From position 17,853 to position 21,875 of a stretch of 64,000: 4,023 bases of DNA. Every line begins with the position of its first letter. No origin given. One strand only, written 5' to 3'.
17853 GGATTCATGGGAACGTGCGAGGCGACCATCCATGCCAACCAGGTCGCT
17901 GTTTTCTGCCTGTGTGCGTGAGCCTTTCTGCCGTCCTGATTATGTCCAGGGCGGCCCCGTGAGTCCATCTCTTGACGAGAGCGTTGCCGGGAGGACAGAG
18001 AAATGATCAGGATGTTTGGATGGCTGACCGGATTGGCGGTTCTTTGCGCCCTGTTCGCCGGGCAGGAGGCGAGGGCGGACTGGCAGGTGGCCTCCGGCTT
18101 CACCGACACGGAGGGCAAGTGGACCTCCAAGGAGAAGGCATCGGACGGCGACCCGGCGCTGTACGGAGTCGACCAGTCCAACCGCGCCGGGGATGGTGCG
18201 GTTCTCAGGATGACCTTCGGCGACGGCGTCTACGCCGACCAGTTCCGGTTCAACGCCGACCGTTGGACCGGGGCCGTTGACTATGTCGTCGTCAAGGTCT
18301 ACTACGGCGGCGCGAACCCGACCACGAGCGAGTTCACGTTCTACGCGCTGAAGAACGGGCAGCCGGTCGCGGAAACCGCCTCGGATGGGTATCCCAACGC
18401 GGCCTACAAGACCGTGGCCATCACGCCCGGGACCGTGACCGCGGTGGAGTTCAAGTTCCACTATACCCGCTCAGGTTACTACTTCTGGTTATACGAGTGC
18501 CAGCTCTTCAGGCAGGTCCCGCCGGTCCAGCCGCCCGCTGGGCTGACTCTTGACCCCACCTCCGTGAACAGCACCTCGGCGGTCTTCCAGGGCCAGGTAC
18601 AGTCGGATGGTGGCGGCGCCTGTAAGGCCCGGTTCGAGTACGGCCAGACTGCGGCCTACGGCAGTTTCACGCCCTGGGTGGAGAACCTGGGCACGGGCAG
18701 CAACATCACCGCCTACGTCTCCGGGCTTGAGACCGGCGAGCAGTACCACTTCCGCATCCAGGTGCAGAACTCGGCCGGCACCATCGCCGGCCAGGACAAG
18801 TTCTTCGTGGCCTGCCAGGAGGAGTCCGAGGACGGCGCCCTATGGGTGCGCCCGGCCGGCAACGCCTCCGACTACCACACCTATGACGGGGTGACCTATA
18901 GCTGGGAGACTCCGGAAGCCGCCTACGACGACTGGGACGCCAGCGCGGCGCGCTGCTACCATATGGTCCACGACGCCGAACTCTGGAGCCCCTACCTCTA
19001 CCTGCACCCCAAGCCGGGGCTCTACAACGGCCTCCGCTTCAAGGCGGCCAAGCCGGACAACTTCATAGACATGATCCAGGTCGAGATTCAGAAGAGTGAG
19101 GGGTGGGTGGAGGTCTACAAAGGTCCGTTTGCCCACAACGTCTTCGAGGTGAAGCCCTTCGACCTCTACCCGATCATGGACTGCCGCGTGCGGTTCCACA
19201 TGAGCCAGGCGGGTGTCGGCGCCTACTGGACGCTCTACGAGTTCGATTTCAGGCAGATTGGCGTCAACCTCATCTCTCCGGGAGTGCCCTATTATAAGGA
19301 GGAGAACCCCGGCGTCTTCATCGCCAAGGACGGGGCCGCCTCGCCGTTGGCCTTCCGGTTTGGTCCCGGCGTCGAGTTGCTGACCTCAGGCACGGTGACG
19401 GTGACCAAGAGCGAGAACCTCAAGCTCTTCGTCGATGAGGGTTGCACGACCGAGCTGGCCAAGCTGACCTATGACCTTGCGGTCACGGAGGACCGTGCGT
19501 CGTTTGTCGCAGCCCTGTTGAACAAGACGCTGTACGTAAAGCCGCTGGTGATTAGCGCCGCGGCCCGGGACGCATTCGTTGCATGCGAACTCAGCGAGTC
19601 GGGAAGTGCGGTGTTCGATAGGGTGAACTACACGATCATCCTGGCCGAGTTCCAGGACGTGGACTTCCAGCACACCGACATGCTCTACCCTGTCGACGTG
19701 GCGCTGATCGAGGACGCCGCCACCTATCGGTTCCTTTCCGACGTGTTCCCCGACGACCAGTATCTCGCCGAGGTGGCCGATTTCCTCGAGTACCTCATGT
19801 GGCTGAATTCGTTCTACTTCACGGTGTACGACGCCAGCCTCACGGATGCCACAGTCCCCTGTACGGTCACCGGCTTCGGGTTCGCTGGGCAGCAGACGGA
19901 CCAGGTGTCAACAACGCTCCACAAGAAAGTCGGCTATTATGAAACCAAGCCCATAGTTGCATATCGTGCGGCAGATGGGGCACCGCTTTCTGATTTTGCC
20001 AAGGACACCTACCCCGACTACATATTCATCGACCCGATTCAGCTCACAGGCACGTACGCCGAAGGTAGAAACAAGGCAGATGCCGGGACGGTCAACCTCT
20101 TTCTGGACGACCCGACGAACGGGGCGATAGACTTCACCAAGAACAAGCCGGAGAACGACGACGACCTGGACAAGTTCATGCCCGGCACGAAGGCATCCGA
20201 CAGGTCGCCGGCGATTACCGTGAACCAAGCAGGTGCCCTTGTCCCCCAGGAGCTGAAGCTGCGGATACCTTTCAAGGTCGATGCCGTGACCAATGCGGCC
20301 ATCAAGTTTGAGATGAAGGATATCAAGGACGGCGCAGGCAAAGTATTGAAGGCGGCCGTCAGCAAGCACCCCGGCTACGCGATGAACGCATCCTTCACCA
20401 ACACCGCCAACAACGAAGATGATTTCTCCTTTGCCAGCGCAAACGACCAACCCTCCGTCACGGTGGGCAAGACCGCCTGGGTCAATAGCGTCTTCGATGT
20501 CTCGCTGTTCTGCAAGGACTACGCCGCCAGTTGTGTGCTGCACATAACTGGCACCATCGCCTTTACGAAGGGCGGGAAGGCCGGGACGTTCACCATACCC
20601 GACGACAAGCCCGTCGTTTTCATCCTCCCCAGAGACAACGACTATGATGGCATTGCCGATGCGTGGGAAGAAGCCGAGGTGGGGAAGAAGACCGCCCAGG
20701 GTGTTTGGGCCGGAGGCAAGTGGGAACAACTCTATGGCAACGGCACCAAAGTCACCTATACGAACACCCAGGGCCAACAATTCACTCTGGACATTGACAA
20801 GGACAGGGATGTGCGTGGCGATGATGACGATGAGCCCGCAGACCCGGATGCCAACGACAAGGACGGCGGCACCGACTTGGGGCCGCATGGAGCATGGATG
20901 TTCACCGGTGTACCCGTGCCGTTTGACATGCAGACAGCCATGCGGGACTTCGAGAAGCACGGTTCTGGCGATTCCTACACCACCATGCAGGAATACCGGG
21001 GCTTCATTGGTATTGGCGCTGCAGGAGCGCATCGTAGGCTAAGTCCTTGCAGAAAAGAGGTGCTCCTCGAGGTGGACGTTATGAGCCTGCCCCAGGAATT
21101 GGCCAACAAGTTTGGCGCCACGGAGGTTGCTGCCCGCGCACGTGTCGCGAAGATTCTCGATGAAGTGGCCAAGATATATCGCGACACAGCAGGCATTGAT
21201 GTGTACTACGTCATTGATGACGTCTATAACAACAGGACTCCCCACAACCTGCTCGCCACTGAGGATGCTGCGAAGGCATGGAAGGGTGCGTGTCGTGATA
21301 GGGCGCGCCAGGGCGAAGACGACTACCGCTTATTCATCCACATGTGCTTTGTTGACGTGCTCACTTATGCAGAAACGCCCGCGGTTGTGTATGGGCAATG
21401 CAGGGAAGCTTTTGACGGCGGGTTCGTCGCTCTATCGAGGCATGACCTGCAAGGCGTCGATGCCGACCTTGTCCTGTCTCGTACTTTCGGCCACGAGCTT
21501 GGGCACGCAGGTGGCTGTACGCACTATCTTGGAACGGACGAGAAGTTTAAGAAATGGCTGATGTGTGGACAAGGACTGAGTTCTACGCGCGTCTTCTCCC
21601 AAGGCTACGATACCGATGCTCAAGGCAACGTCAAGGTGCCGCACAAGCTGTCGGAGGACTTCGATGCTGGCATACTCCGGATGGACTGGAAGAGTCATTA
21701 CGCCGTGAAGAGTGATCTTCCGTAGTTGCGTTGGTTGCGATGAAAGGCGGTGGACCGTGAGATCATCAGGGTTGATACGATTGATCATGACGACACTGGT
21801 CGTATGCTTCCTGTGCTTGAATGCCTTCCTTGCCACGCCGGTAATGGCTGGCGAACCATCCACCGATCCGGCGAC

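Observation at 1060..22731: Cluster of giant Sec-exported proteins with swapped C-termini, each followed by exported partner genes (polymorphic effector/immunity-like)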

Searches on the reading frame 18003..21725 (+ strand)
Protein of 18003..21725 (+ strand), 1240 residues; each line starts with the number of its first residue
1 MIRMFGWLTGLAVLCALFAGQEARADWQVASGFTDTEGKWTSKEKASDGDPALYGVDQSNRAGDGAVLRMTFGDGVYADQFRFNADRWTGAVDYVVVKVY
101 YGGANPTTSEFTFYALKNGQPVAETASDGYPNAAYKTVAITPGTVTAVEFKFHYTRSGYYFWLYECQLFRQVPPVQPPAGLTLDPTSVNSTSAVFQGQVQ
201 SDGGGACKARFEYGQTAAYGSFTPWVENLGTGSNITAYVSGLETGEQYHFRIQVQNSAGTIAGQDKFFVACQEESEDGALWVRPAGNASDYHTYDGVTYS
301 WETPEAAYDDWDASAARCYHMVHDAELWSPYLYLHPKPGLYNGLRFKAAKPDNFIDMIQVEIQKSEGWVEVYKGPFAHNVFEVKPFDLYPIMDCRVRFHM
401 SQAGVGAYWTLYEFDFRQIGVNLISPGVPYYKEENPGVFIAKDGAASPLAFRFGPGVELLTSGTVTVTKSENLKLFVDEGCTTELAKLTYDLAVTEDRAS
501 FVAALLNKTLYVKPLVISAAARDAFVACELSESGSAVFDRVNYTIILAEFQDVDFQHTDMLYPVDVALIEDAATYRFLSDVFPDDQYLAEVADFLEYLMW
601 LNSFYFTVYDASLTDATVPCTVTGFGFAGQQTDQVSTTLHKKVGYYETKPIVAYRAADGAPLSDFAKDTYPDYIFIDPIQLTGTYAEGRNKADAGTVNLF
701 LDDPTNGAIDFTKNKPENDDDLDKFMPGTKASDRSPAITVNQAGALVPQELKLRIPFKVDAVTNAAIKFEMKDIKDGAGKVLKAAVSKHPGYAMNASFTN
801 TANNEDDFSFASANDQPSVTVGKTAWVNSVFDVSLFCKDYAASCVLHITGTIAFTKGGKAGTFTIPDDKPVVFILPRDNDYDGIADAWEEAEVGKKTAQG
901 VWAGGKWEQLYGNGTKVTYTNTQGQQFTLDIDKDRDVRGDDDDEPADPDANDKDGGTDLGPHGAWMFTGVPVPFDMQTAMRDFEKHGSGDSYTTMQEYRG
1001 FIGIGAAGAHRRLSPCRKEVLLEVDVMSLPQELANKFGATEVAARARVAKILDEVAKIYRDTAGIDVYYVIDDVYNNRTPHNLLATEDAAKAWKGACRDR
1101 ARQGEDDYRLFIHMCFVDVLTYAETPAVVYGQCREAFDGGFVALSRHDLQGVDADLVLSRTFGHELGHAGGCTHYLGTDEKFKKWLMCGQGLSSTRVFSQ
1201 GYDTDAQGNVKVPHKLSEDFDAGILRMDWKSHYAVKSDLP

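Call 4: search_protein_families(library=pfam, proteins=[window:18003-21725:+], max_evalue=0.01)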
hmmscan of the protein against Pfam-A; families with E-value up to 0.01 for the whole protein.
window:18003-21725:+ (1240 aa): 0 families

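Call 12: find_homologous_proteins(query=window:18003-21725:+)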
Query window:18003-21725:+ (1240 aa): 43 proteins with E <= 0.001 among 8000 candidates.
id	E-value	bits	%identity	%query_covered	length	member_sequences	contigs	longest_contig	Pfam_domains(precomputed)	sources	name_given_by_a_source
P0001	0.0e+0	2911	100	100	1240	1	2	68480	-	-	-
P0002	0.0e+0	1997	82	87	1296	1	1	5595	PF13205.13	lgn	-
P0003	3.5e-159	550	49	44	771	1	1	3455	-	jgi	jgi:hypothetical protein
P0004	4.3e-159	550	49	44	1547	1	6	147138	-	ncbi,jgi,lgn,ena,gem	-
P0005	1.0e-153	532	48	44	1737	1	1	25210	-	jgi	-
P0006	2.3e-148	514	47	44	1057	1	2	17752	-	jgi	jgi:hypothetical protein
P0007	4.3e-144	500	45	45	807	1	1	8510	-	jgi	-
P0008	5.3e-143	496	46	45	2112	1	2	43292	PF00801.27,PF18911.7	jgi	jgi:PKD repeat protein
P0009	2.1e-128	448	43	43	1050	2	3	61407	-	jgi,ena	-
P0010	7.8e-127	443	45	41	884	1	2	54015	-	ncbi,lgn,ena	-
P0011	8.0e-121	423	41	42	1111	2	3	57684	-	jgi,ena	-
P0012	1.1e-108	383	33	35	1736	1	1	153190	PF00754.32,PF22352.3,PF25059.2,PF22633.4,PF00041.28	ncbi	-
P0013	1.3e-106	376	49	28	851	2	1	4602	-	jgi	jgi:vacuolar-type H+-ATPase catalytic subunit A/Vma1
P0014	1.4e-85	306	35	12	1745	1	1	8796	PF16655.13,PF25059.2,PF23376.2,PF25788.3,PF22433.4,PF24489.2,PF18203.7,PF00041.28,PF10179.16,PF16656.12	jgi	-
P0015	2.7e-59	219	39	7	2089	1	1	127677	PF16655.13,PF25059.2,PF23376.2,PF17957.8,PF25788.3,PF22433.4,PF00041.28,PF16656.12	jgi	jgi:phosphodiesterase/alkaline phosphatase D-like protein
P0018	1.0e-51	194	34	29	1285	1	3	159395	PF00754.32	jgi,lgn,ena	-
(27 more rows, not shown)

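Call 14: find_encoding_contigs(protein=P0001, flank=10000, max_places=4)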
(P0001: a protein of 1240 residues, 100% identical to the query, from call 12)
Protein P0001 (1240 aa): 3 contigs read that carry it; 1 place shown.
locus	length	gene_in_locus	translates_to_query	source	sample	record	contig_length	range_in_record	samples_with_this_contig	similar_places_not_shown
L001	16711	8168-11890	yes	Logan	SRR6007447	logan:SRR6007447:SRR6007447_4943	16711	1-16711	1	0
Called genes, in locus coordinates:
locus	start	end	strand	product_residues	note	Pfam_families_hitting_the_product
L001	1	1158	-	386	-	?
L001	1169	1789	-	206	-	PF13646:HEAT_2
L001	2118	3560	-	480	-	PF13646:HEAT_2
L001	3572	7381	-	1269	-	-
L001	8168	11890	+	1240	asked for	-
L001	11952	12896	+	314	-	-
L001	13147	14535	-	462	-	PF04151:PPC (weak)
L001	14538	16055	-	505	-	-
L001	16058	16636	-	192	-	-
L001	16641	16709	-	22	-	?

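Call 15: find_encoding_contigs(protein=P0002, flank=10000, max_places=4)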
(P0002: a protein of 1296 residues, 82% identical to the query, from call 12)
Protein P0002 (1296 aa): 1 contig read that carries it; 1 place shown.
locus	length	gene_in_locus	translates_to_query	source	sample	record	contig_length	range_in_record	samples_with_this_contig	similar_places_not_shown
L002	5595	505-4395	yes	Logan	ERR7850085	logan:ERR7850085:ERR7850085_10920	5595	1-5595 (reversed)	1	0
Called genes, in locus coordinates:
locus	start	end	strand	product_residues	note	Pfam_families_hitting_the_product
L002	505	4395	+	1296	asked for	PF13205:Big_5 (weak)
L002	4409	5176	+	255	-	-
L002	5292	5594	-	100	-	?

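Call 49: find_encoding_contigs(protein=P0011, flank=10000, max_places=2)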
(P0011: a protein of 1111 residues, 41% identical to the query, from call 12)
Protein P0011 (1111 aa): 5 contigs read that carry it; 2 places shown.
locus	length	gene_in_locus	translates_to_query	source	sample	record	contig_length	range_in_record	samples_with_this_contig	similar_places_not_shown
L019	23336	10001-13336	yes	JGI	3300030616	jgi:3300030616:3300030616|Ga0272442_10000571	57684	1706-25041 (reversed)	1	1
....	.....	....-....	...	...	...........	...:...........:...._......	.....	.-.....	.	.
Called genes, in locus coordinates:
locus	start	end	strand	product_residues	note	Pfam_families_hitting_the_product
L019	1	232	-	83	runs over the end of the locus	-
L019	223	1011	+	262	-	PF00089:Trypsin, PF10459:Peptidase_S46 (faint), PF13365:Trypsin_2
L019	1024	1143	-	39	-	-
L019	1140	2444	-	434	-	PF13173:AAA_14, PF13635:DUF4143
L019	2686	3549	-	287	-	PF21813:DUF6882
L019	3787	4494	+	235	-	-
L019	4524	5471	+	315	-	-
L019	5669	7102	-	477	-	-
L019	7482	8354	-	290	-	-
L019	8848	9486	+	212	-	-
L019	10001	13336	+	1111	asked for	-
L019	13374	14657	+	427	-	-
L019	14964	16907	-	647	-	PF04542:Sigma70_r2, PF08281:Sigma70_r4_2, PF04545:Sigma70_r4 (faint)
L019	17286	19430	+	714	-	PF14871:GHL6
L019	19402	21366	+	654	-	PF13229:Beta_helix (faint)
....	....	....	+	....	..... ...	-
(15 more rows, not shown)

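Call 90: search_protein_families(library=phrogs, proteins=[window:18003-21725:+], max_evalue=0.01)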
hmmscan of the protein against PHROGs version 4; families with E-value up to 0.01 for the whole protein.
window:18003-21725:+ (1240 aa): 1 family
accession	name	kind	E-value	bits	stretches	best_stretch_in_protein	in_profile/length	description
phrog_6977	-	tail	0.00048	20.6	1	174-260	152-231/284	minor tail protein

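Call 91: search_protein_families(library=padloc, proteins=[window:18003-21725:+], max_evalue=0.01)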
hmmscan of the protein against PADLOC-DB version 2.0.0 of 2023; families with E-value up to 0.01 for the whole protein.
window:18003-21725:+ (1240 aa): 0 families

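Call 93: find_encoding_contigs(protein=P0006, flank=6000, max_places=1)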
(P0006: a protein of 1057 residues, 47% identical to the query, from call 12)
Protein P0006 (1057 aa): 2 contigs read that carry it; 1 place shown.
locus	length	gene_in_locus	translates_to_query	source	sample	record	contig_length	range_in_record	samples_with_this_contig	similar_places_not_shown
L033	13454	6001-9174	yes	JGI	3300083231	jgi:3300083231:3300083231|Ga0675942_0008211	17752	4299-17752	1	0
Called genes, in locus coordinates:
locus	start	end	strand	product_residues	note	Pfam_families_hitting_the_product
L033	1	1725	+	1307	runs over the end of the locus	PF13371:TPR_9 (weak), PF12969:DUF3857, PF01841:Transglut_core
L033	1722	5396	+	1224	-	PF13428:TPR_14 (faint), PF13432:TPR_16 (faint), PF14559:TPR_19 (faint), PF13181:TPR_8 (faint), PF13414:TPR_11 (faint), PF12969:DUF3857 (weak)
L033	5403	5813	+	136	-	-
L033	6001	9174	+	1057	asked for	-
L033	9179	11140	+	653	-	-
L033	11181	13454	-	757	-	PF19501:PcRGLX_1st, PF21345:PcRGLX_2nd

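Call 94: find_encoding_contigs(protein=P0010, flank=6000, max_places=1)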
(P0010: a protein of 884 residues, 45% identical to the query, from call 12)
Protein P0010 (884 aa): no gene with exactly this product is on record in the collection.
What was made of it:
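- Tried and rejected: The context look-up for P0010 found no record (call 94).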

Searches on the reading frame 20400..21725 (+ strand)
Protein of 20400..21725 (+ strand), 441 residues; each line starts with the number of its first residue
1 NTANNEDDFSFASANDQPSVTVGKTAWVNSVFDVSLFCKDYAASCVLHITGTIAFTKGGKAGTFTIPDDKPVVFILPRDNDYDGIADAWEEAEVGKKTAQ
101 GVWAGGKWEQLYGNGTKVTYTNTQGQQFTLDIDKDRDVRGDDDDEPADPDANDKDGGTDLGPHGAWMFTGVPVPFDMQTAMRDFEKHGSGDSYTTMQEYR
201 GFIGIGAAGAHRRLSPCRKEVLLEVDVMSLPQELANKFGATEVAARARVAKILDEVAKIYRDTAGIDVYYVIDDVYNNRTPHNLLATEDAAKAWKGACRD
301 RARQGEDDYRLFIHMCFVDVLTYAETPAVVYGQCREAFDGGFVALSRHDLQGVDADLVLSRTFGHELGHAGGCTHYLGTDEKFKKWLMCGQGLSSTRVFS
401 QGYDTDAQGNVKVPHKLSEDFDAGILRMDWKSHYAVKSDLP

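Call 23: search_solved_structures(query=window:20400-21725:+, max_evalue=1, show_alignments=2)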
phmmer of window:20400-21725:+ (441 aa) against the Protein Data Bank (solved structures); distinct sequences matched with E-value up to 1: 0.

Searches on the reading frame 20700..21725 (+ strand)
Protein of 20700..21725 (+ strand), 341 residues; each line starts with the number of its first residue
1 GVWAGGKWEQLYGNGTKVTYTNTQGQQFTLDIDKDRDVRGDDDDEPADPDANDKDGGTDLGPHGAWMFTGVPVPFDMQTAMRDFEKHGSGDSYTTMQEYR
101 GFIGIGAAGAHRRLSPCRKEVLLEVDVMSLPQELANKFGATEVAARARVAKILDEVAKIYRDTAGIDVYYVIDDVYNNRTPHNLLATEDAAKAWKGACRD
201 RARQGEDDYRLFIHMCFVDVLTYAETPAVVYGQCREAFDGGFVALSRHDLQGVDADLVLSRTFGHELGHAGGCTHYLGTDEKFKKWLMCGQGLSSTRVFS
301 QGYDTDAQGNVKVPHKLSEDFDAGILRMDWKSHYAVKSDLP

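Call 40: search_protein_families(library=pfam, proteins=[window:20700-21725:+], max_evalue=1)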
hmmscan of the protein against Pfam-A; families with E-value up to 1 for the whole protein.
window:20700-21725:+ (341 aa): 2 families
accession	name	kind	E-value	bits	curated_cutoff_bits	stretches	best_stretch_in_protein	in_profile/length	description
PF13688.12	Reprolysin_5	-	0.0013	19.5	27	1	132-275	13-157/196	Metallo-peptidase family M12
PF10462.15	Peptidase_M66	-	0.023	14.1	20.6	1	255-291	188-224/306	Peptidase M66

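Call 56: search_protein_families(library=ncbifam, proteins=[window:20700-21725:+], max_evalue=1)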
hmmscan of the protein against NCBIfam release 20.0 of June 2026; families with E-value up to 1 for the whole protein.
window:20700-21725:+ (341 aa): 0 families

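Call 69: predict_structure(alignment_id=A2)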
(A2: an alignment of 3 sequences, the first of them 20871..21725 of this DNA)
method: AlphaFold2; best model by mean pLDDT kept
length: 284 residues; sequences in the alignment: 3
mean_pLDDT: 35.5   pTM: 0.38
mean pLDDT of the five models: 35.5, 34.6, 33.2, 32.8, 31.3
residues with pLDDT >= 90: 0; 70-90: 0; 50-70: 51; < 50: 233
segments of 3 or more residues with pLDDT < 50: 1-62, 71-74, 80-84, 105-108, 117-129, 144-284
pLDDT, mean of each block of 10 residues (from residue 1): 24 25 33 27 27 30 52 49 51 57 52 50 43 55 45 43 34 27 27 28 40 32 28 23 25 26 23 21 24
secondary structure, 60 per line:
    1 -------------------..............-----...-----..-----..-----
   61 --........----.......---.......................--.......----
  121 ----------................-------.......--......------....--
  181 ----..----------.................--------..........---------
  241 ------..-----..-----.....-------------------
elements in order: H20-33 E63-70 H75-81 H85-107 E110-116 H131-146 E154-160 H163-168 H175-178 H197-213 H222-231 H261-265
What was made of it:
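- On Metzincin metallopeptidases: The AF2 model is unusable, pLDDT 35 (call 69).
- Tried and rejected: AlphaFold2 of C's tail with a 3-sequence alignment gave pLDDT 35 (call 69).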

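Call 70: search_protein_representatives(protein=window:20871-21725:+)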
Query: 284 residues. Proteins with E-value up to 0.001 (for the whole library): 45; up to 1e-10: 7; up to 1e-30: 1. The best 45 are listed.
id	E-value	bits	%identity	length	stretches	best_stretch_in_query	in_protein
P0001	9.5e-194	658.5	100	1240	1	1-284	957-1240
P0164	3.8e-18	82.2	32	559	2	88-219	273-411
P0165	1.2e-17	80.6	36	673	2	98-227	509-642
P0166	1.7e-13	66.9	37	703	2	106-226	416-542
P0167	2.8e-13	66.2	39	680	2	98-230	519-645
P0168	2.3e-12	63.2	36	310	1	31-224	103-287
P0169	5.0e-11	58.8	39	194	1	91-219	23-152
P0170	1.4e-10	57.3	40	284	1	30-212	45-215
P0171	6.1e-10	55.3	37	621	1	32-213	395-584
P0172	8.3e-10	54.8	41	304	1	32-167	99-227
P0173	7.0e-08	48.5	42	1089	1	32-213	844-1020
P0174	2.5e-07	46.7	31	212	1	90-218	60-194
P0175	4.7e-07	45.8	44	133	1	31-117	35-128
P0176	5.8e-07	45.5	31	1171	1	31-212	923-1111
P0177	1.8e-06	43.8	45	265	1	30-169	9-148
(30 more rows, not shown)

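Call 72: search_protein_families(library=pfam, alignment_id=A3, max_evalue=0.001)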
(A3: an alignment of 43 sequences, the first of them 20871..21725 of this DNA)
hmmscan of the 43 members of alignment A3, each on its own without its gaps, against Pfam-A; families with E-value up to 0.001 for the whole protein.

A. member 1, window:20871-21725:+ (284 aa): 1 family
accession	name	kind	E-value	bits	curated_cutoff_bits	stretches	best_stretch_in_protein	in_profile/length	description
PF13688.12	Reprolysin_5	-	0.00085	20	27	0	75-218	13-157/196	Metallo-peptidase family M12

B. families by the number of members that match (of 43 scanned): 25 families
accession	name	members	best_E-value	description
PF17210.9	SdrD_B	4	5.9e-42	SdrD B-like domain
PF17963.7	Big_9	3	7.6e-19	Bacterial Ig domain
PF17892.7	Cadherin_5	3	1.8e-10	Cadherin-like domain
PF13620.12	CarboxypepD_reg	2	3e-08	Carboxypeptidase regulatory-like domain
PF25390.1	WD40_RLD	1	1e-69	RCC1-like domain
PF00415.24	RCC1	1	3.8e-43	Regulator of chromosome condensation (RCC1) repeat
PF13540.12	RCC1_2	1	1.6e-32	Regulator of chromosome condensation (RCC1) repeat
PF00041.27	fn3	1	2e-29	Fibronectin type III domain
PF01436.27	NHL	1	2.8e-27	NHL repeat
PF07691.17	PA14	1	1.2e-22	PA14 domain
PF03160.20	Calx-beta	1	1.5e-16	Calx-beta domain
PF17803.7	Cadherin_4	1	6.8e-09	Bacterial cadherin-like domain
PF25021.1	TEN_NHL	1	2.1e-07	Teneurin NHL domain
PF25384.1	Alsin_RLD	1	1.9e-06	Alsin RCC1-like domain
PF25059.1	FN3_DSCAM-DSCAML_C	1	3e-06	DSCAM/DSCAML C-terminal Fn3-like domain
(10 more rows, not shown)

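Call 73: search_solved_structures(query=A3, max_evalue=10, show_alignments=2)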
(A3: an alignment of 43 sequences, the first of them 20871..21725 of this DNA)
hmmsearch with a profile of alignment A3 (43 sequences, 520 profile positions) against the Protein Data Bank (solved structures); distinct sequences matched with E-value up to 10: 0.
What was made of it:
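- Closest known: Multimodular secreted glycoprotein-targeting metallopeptidases with CBM32 modules. Different: The peptidase-like domain belongs to a different, uncharacterised family (calls 72, 73).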
